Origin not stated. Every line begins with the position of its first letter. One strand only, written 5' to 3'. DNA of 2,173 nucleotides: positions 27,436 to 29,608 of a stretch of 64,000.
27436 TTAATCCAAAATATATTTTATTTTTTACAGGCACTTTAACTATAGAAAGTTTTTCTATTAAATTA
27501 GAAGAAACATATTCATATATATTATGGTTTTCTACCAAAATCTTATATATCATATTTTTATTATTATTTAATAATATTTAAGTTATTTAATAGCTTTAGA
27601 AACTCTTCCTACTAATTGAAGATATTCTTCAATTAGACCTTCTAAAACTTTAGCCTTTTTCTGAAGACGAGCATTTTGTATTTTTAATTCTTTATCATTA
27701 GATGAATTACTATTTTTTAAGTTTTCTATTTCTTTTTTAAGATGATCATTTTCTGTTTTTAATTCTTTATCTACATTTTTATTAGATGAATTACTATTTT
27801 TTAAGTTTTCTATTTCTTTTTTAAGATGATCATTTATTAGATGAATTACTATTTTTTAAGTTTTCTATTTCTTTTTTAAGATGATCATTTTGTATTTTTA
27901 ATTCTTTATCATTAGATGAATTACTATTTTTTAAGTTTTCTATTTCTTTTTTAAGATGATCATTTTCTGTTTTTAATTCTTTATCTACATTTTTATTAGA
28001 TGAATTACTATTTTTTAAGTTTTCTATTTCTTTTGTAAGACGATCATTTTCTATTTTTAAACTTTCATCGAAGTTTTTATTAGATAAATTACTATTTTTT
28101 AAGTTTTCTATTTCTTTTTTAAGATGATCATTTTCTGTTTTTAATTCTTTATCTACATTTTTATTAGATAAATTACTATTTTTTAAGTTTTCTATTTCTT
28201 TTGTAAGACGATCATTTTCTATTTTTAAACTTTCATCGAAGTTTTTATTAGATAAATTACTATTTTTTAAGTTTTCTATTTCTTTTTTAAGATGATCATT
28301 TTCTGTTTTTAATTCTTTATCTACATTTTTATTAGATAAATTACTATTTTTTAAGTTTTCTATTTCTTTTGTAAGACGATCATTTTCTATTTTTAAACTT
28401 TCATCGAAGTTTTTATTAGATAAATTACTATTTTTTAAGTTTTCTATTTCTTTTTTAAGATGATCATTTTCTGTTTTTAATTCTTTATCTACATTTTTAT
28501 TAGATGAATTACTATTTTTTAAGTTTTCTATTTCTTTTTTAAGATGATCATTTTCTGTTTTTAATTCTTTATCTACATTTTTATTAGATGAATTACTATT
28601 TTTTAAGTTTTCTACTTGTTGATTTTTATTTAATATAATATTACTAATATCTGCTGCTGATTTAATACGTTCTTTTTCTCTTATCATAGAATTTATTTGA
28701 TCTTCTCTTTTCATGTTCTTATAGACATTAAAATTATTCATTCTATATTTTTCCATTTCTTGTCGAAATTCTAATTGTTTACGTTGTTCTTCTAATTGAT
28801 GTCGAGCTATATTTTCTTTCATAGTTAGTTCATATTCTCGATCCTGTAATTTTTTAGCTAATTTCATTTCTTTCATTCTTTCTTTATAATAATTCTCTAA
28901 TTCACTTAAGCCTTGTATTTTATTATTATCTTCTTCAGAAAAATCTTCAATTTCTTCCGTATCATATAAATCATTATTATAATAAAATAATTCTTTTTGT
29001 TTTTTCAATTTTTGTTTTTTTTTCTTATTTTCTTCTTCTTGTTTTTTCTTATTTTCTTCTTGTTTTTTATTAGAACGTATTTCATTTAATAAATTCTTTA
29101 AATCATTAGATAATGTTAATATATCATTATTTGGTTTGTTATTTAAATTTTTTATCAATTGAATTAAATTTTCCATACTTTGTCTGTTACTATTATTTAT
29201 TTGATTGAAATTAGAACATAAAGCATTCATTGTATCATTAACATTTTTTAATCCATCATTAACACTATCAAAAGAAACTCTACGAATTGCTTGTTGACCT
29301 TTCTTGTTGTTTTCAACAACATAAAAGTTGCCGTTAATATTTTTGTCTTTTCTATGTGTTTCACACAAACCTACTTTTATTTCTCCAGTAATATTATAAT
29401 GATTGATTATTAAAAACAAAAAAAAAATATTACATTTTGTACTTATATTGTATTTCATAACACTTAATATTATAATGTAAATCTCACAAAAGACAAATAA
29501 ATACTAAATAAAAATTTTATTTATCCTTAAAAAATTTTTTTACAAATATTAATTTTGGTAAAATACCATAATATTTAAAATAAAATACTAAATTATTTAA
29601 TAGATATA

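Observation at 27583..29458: Secreted coiled-coil protein built from 84-bp repeats is interrupted by a 29-nt deletion inside the array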

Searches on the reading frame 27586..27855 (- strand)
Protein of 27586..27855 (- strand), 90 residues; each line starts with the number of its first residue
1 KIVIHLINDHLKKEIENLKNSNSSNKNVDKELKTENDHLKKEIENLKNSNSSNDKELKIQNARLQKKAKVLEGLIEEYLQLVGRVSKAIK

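Call 49: search_protein_families(library=ncbifam, proteins=[window:27586-27855:-], max_evalue=0.1)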
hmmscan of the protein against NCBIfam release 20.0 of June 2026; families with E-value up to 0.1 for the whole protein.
window:27586-27855:- (90 aa): 13 families
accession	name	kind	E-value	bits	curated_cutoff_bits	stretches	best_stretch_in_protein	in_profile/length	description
TIGR04523.1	Mplasa_alph_rch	subfamily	0.00011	20.3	270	1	10-86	437-513/745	helix-rich protein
TIGR04211.1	SH3_and_anchor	equivalog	0.001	18.8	65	1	9-77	83-150/198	TIGR04211 family SH3 domain-containing protein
NF043058.1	T4SS_LegC2C7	subfamily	0.0013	17.8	350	1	9-71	146-208/348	LegC2/C7 family Dot/Icm T4SS effector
TIGR02894.1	DNA_bind_RsfA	subfamily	0.0028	17.8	126.45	1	11-87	82-150/161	RsfA family transcriptional regulator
NF005643.0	PRK07406.1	equivalog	0.0035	16.4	500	1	14-85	27-99/397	RNA polymerase sigma factor RpoD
TIGR03752.1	conj_TIGR03752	hypoth_equivalog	0.0054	16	241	1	7-68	81-143/471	TIGR03752 family integrating conjugative element protein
NF041042.1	FslE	exception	0.008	14.7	800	1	7-68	21-82/505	rhizoferrin import outer membrane protein FslE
TIGR01005.1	eps_transp_fam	subfamily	0.012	13.8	411.7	1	13-80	334-397/754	exopolysaccharide transport protein family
NF047408.1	SA0632_fam_LP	equivalog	0.02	14.5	70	1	9-48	25-64/68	SA0632 family lipoprotein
NF045487.1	ASRP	equivalog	0.025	13.2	300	1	10-77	366-433/593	archaea-specific SMC-related protein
NF010520.0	PRK13922.13-5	equivalog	0.042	13.1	343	1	16-70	52-101/263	rod shape-determining protein MreC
NF046104.1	PptglHdxlasePcsB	equivalog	0.055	12.6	450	1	9-69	56-116/400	peptidoglycan hydrolase PcsB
NF010757.0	PRK14160.1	equivalog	0.068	12.5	184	1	10-85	12-87/211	nucleotide exchange factor GrpE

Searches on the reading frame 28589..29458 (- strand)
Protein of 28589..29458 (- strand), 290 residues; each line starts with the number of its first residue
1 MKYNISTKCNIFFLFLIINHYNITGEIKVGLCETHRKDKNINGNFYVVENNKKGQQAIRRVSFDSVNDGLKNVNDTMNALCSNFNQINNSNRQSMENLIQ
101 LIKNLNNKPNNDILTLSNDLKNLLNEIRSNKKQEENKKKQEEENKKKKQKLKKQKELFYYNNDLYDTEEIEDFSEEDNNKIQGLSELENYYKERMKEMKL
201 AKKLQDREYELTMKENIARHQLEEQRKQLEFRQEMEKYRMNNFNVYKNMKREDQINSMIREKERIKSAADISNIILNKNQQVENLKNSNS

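Call 53: search_protein_representatives(protein=window:28589-29458:-)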
Query: 290 residues. Proteins with E-value up to 0.001 (for the whole library): 1; up to 1e-10: 1; up to 1e-30: 0. The best 1 are listed.
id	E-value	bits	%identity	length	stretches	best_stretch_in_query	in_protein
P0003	1.0e-13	67.8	32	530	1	8-271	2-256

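Call 57: list_cluster_members(proteins=[P0003])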
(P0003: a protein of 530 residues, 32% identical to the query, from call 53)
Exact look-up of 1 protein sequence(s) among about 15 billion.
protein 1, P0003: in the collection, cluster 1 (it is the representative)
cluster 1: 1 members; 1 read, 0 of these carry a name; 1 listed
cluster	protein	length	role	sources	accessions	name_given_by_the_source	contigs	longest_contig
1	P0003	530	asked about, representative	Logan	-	-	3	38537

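Call 58: find_encoding_contigs(protein=P0003, flank=8000, max_places=10)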
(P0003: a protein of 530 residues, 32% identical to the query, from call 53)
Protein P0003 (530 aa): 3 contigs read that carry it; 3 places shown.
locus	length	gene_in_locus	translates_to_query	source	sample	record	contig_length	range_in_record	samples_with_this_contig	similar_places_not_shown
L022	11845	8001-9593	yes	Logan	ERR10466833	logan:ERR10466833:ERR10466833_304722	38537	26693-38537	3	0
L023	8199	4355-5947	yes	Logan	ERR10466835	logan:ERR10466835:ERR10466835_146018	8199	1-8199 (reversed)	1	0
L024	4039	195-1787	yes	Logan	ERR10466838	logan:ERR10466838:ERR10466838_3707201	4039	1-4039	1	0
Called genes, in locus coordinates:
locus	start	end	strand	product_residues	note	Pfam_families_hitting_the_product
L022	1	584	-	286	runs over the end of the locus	PF01565:FAD_binding_4, PF02873:MurB_C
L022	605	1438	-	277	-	PF02739:5_3_exonuc_N, PF01367:5_3_exonuc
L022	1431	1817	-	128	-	-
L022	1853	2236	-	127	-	-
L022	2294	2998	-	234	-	-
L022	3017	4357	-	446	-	PF07497:Rho_RNA_bind, PF00006:ATP-synt_ab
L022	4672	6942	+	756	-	-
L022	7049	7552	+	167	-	-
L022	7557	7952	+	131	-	-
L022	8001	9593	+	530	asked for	-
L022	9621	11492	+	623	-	PF04851:ResIII, PF00270:DEAD, PF00271:Helicase_C (weak), PF18074:PriA_C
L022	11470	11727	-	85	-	-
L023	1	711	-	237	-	?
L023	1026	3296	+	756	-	-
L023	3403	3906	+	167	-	-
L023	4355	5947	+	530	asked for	-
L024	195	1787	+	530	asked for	-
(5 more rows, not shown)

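Call 63: find_homologous_proteins(query=P0003, max_evalue=0.001)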
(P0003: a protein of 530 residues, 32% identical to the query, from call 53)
Query P0003 (530 aa): 1 proteins with E <= 0.001 among 8000 candidates.
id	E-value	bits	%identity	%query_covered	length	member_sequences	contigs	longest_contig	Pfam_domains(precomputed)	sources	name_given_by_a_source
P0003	0.0e+0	1046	100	100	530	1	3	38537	-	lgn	-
